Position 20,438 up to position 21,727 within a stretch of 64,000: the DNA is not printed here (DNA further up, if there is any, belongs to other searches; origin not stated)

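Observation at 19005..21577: Repressor-operon cargo: candidate undescribed prophage exclusion / abortive-infection module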

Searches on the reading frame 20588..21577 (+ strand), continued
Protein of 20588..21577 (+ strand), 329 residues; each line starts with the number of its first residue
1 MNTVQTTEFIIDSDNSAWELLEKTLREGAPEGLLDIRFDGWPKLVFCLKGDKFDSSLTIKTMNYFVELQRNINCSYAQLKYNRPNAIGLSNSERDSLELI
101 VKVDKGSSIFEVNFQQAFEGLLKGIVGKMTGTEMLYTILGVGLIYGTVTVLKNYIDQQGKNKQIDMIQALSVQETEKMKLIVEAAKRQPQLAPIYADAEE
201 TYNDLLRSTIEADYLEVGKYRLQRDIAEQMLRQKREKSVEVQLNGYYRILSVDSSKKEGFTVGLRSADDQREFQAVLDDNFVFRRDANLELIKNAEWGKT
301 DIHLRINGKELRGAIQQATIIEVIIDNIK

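Call 37: fold_search(model_id=the predicted structure, library=pdb)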
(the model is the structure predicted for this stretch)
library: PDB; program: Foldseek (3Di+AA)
matches with E <= 10: 583; with E <= 0.001: 0
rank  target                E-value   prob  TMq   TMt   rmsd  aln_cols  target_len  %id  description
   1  7xhs                  3.1e-02  1.00  0.22  0.70   3.8        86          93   19  Crystal structure of CipA crystal produced by cell-free protein synthesis (released 2023-02-01)
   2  4pg3_A                4.7e-02  0.96  0.17  0.12   5.4        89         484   18  Crystal structure of KRS complexed with inhibitor (released 2014-07-16)
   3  4v6w_AX               9.3e-02  0.94  0.16  0.32   5.9        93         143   12  Structure of the D. melanogaster 80S ribosome (released 2014-07-09)
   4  7y8x_E                9.8e-02  0.09  0.13  0.12  15.3       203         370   11  Crystal structure of AlbEF homolog from Quasibacillus thermotolerans in complex with Ni(II) (released 2022-10-12)
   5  6cqk_C                1.0e-01  0.97  0.18  0.50   4.8        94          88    7  Crystal Structure of mitochondrial single-stranded DNA binding proteins from S. cerevisiae, Rim1 (Form1) (released 2018-05-30)
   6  4h02_E                1.0e-01  0.97  0.19  0.14   5.2        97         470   15  Crystal structure of P. falciparum Lysyl-tRNA synthetase (released 2013-05-01)
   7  5zh2_B                1.0e-01  0.91  0.15  0.11   6.6        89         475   21  CRYSTAL STRUCTURE OF PfKRS WITH INHIBITOR CLADO-5 (released 2018-06-27)
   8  8k9x_A                1.1e-01  0.90  0.17  0.12   5.2        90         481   18  Crystal structure of plasmodium LysRS complexing with ASP3026 derived LysRS inhibitor 5 (ADKI5) (released 2024-06-26)
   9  9bh5_AX               1.1e-01  0.82  0.14  0.28   7.7        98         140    7  High-resolution C. elegans 80S ribosome structure - class 1 (released 2024-09-04)
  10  5wlc_SR               1.2e-01  0.93  0.16  0.44   8.1       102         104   10  The complete structure of the small subunit processome (released 2017-09-27)
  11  8tsh_E                1.2e-01  0.07  0.11  0.13  25.9       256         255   10  S. thermodepolymerans KpsMT(E151Q)-KpsE in complex with ATP (released 2024-04-17)
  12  2o2l_D                1.3e-01  0.99  0.19  0.50   4.5        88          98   12  Crystal structure of human heat-labile enterotoxin in complex with a blood group A antigen analog (released 2007-08-14)
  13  5it7_X                1.3e-01  0.60  0.18  0.35  13.3       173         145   10  Structure of the Kluyveromyces lactis 80S ribosome in complex with the cricket paralysis virus IRES and eEF2 (released 2016-05-18)
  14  7yny_C                1.3e-01  0.54  0.16  0.16  13.3       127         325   11  Crystal structure of baculovirus LEF-3 from Helicoverpa armigera nucleopolyhedrovirus (released 2023-01-25)
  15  6o0a                  1.3e-01  0.08  0.09  0.09  18.6       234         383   10  Crystal structure of flavohemoglobin from Malassezia yamatoensis with bound FAD and heme determined by iron SAD phasing (released 2019-03-06)
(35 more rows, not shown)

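Call 38: fold_search(model_id=the predicted structure, library=viral)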
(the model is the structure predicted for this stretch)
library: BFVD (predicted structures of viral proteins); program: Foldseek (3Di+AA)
matches with E <= 10: 685; with E <= 0.001: 2
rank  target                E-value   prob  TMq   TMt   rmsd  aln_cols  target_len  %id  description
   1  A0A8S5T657            1.0e-05  1.00  0.27  0.31  11.0       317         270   10  Uncharacterized protein [Myoviridae sp. ctLIM9]
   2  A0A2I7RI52            8.4e-04  0.90  0.20  0.17  20.6       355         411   12  (no name in the UniProt tables at hand)
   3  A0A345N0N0            3.7e-03  1.00  0.19  0.55   4.7        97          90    9  (no name in the UniProt tables at hand)
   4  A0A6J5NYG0            1.1e-02  0.63  0.19  0.14  32.2       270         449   12  DnaE_OBF domain containing protein [uncultured Caudovirales phage]
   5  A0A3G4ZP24            1.5e-02  1.00  0.20  0.44   7.6       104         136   10  Uncharacterized protein [Terrestrivirus sp.]
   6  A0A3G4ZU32            2.1e-02  1.00  0.21  0.47   5.1       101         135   10  Uncharacterized protein [Dasosvirus sp.]
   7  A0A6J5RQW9            2.2e-02  0.99  0.17  0.34   7.5       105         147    6  Uncharacterized protein [uncultured Caudovirales phage]
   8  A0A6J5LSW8            2.7e-02  0.51  0.16  0.19  17.9       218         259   10  Uncharacterized protein [uncultured Caudovirales phage]
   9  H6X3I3                3.3e-02  0.41  0.16  0.27  17.4       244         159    9  Uncharacterized protein [Klebsiella phage vB_KleM_RaK2]
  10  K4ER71                3.5e-02  0.99  0.16  0.16   4.4        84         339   10  Lef-3 [Epinotia aporema granulovirus]
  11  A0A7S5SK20            3.5e-02  0.99  0.17  0.37   5.3        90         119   18  (no name in the UniProt tables at hand)
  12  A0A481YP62            3.7e-02  1.00  0.20  0.16   3.7        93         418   10  DNA ligase [Pithovirus LCDPAC02]
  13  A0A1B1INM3            4.8e-02  1.00  0.20  0.25   5.1       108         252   11  (no name in the UniProt tables at hand)
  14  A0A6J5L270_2          5.1e-02  0.28  0.16  0.08  20.6       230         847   10  DNA polymerase III subunit alpha [uncultured Caudovirales phage]
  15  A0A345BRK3            5.3e-02  0.99  0.18  0.44   4.8        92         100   15  (no name in the UniProt tables at hand)
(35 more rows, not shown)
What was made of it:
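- On OB fold (C-terminal domain of the 329-aa protein): Foldseek partial matches to OB proteins have probability 0.9-1.0 but E 0.03-0.2 and target TM-scores of 0.4-0.7 (calls 37, 38).
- C-terminal OB-fold matches to LysRS anticodon-binding, Rim1 SSB, LEF-3 and ligase OB domains (calls 37, 38).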

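Call 48: search_protein_families(library=phrogs, proteins=[L010:7012-7389:-, L010:7408-8388:-, L010:4179-4718:-, L010:4715-5026:-, L089:5016-5858:+, L085:4517-5317:+, L085:5287-5877:+, L089:7110-8240:+, L003:6977-7417:+, L003:7414-7983:+], max_evalue=0.001)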
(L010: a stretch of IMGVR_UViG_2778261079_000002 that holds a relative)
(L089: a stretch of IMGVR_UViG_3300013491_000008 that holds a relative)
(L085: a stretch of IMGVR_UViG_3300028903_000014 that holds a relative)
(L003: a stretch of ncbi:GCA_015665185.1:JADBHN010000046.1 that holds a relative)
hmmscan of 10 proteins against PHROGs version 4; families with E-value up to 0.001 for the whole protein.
L010:7012-7389:- (125 aa): 4 families
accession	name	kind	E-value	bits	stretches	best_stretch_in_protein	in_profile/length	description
phrog_79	-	transcription regulation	1.7e-41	142.6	1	1-124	19-152/156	anti-termination protein Q-like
phrog_943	-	transcription regulation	4.8e-07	30.8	1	7-101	19-114/165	anti-termination protein Q-like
phrog_753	-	transcription regulation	8e-05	23.4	1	17-116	72-172/189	anti-termination protein Q-like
phrog_14465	-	transcription regulation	0.00012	23.4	1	45-91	2-51/96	anti-termination protein Q-like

L010:7408-8388:- (326 aa): 8 families
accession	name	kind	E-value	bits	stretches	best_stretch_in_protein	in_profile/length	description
phrog_96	-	DNA, RNA and nucleotide metabolism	5.8e-151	503.5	1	1-326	1-334/334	HNH endonuclease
phrog_23141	-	unknown function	2.4e-46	156.6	1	256-326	1-71/71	-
phrog_11007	-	unknown function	3.9e-38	131.3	1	2-132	2-132/134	-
phrog_1588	-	unknown function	1.3e-29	103.7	1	221-317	8-111/132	-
phrog_131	-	DNA, RNA and nucleotide metabolism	1.3e-07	32.8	1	237-314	27-113/131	HNH endonuclease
phrog_398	-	unknown function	1.3e-05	25.9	1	249-305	145-204/225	-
phrog_7370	-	DNA, RNA and nucleotide metabolism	2.6e-05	25.3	1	250-308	41-97/115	HNH endonuclease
phrog_22514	-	DNA, RNA and nucleotide metabolism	0.0008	20.6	0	236-298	50-112/187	HNH endonuclease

L010:4179-4718:- (179 aa): 3 families
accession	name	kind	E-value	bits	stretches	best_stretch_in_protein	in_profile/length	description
phrog_12853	-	unknown function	4e-60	203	1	1-130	1-130/131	-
phrog_315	-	lysis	4.6e-47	161.9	1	2-176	334-483/677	endolysin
phrog_24205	-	unknown function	0.00055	20.9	0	1-26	1-26/45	-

L010:4715-5026:- (103 aa): 2 families
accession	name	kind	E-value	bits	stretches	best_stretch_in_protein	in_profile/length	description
phrog_785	-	lysis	1.4e-37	128.7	1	2-102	2-102/107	holin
phrog_6384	-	lysis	1.3e-14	54.8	1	14-99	14-100/111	holin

L089:5016-5858:+ (280 aa): 2 families
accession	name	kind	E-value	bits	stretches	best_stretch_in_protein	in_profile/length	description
phrog_6521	-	moron, auxiliary metabolic gene and host takeover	1.2e-19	72.3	1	17-267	2-243/243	membrane protein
phrog_5825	-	unknown function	1.1e-09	39.1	1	40-112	39-111/208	-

L085:4517-5317:+ (266 aa): 4 families
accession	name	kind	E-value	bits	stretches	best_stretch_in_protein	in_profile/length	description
phrog_6521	-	moron, auxiliary metabolic gene and host takeover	1e-14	56.1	1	3-266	2-242/243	membrane protein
phrog_5825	-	unknown function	5e-12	46.8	1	27-96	38-107/208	-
phrog_1533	-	tail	0.00018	20.1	1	56-215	120-247/1688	tail length tape measure protein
phrog_245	-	transcription regulation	0.00062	20.3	1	33-172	144-292/319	anti-repressor Ant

L085:5287-5877:+ (196 aa): 1 family
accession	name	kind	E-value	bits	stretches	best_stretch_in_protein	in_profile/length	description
phrog_7936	-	unknown function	3.7e-05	25.1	1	24-112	4-83/132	-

L089:7110-8240:+ (376 aa): 1 family
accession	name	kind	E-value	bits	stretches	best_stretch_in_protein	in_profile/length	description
phrog_976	-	head and packaging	1e-126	424.7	1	9-372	30-394/415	head maturation protease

L003:6977-7417:+ (146 aa): 0 families

L003:7414-7983:+ (189 aa): 0 families

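Call 74: find_related_loci(query=A3, collection=genome_contigs, flank=8000)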
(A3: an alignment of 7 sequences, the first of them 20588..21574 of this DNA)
Query A3 (329 aa) in genome_contigs; peptide patterns used: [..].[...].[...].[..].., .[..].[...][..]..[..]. (x = any residue, [..] = any of these).
64 stretches matched a pattern, but none encodes a relative of the query by tblastn (E <= 1e-3).
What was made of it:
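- Tried and rejected: The closer alignment found no relative (call 74).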

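Call 75: list_cluster_members(proteins=[P0161, window:20588-21574:+, window:19385-19819:+, window:19005-19385:+])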
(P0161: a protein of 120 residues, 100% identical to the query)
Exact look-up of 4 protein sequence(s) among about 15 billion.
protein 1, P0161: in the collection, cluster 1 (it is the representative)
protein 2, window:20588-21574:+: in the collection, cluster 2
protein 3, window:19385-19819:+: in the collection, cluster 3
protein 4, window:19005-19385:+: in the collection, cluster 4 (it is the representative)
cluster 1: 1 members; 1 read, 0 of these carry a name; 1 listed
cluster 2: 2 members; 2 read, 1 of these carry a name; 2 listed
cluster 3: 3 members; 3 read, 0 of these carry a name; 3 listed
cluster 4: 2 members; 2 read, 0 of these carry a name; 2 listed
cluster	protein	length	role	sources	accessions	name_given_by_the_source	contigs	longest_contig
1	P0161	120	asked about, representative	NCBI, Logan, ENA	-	-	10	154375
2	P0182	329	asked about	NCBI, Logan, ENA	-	-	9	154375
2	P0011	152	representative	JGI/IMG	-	hypothetical protein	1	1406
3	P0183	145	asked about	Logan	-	-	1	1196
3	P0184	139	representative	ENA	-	-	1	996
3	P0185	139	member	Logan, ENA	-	-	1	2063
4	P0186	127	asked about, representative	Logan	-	-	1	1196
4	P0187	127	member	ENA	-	-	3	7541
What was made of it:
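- Checked: Gene callers elsewhere report 139 aa (call 75).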

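Call 87: search_protein_families(library=pfam, proteins=[P0073, P0051, P0091, P0136, P0098, P0151], max_evalue=0.01)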
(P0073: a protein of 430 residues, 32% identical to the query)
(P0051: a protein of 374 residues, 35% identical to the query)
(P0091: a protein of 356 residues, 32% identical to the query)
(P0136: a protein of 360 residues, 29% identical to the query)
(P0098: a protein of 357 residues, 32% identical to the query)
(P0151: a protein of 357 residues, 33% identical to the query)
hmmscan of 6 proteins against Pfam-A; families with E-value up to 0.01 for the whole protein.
P0073 (430 aa): 0 families

P0051 (374 aa): 1 family
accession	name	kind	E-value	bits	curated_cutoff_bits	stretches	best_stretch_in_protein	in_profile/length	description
PF04449.17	Fimbrial_CS1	-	0.0052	17.4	21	0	239-305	43-104/133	CS1 type fimbrial major subunit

P0091 (356 aa): 0 families

P0136 (360 aa): 1 family
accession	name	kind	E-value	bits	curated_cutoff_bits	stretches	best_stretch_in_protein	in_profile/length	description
PF14138.11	COX16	-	0.00043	21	27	1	147-218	8-69/79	Cytochrome c oxidase assembly protein COX16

P0098 (357 aa): 1 family
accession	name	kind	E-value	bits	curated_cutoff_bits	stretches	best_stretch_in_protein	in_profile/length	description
PF25589.1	DUF7935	-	0.004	17.1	27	1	138-202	7-67/171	Family of unknown function (DUF7935)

P0151 (357 aa): 0 families
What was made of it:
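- Tried and rejected: Longer family members were checked for informative domain fusions; there were none (call 87).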

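Call 89: search_dna_similar(query=L095:4001-5017:+, collection=phages, mode=protein, max_rows=40, rows=spread)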
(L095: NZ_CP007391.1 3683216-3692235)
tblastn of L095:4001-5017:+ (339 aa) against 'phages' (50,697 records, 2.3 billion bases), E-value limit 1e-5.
Records with a match: 3; places in all: 3; records where one place covers at least 80% of the query: 1.
Best place of each record, by identity: <60% 3.
By first word of the organism name: Moraxella 1; Pasteurella 1; Escherichia 1.
By host as written in the record: Moraxella catarrhalis 1; Pasteurella multocida Pmc-A 1; Escherichia coli MC1061 1.
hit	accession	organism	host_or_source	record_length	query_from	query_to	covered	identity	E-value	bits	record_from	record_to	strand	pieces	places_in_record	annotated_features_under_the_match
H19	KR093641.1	Moraxella phage Mcat17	Moraxella catarrhalis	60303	11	335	96%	32.5%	2e-42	162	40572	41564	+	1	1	hypothetical protein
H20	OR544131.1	Pasteurella phage Pmp14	Pasteurella multocida Pmc-A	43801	11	196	55%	28.6%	2e-15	84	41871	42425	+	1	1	hypothetical protein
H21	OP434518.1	Escherichia phage phi458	Escherichia coli MC1061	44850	28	154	37%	27.1%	1e-7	59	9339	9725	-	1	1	hypothetical protein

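Call 93: search_protein_families(library=padloc, proteins=[L003:6977-7417:+, L003:7414-7983:+, L089:5016-5858:+], max_evalue=0.01)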
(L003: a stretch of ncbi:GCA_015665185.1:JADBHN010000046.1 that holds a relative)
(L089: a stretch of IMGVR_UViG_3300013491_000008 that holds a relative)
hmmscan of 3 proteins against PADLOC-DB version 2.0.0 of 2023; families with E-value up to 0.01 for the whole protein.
L003:6977-7417:+ (146 aa): 0 families

L003:7414-7983:+ (189 aa): 0 families

L089:5016-5858:+ (280 aa): 0 families

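Call 94: search_protein_families(library=pfam, proteins=[L003:6977-7417:+, L003:7414-7983:+, L089:5016-5858:+], max_evalue=0.01)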
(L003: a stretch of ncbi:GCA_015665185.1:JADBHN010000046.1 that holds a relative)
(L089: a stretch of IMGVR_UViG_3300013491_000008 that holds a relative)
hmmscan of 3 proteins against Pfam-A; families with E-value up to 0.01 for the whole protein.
L003:6977-7417:+ (146 aa): 0 families

L003:7414-7983:+ (189 aa): 0 families

L089:5016-5858:+ (280 aa): 0 families
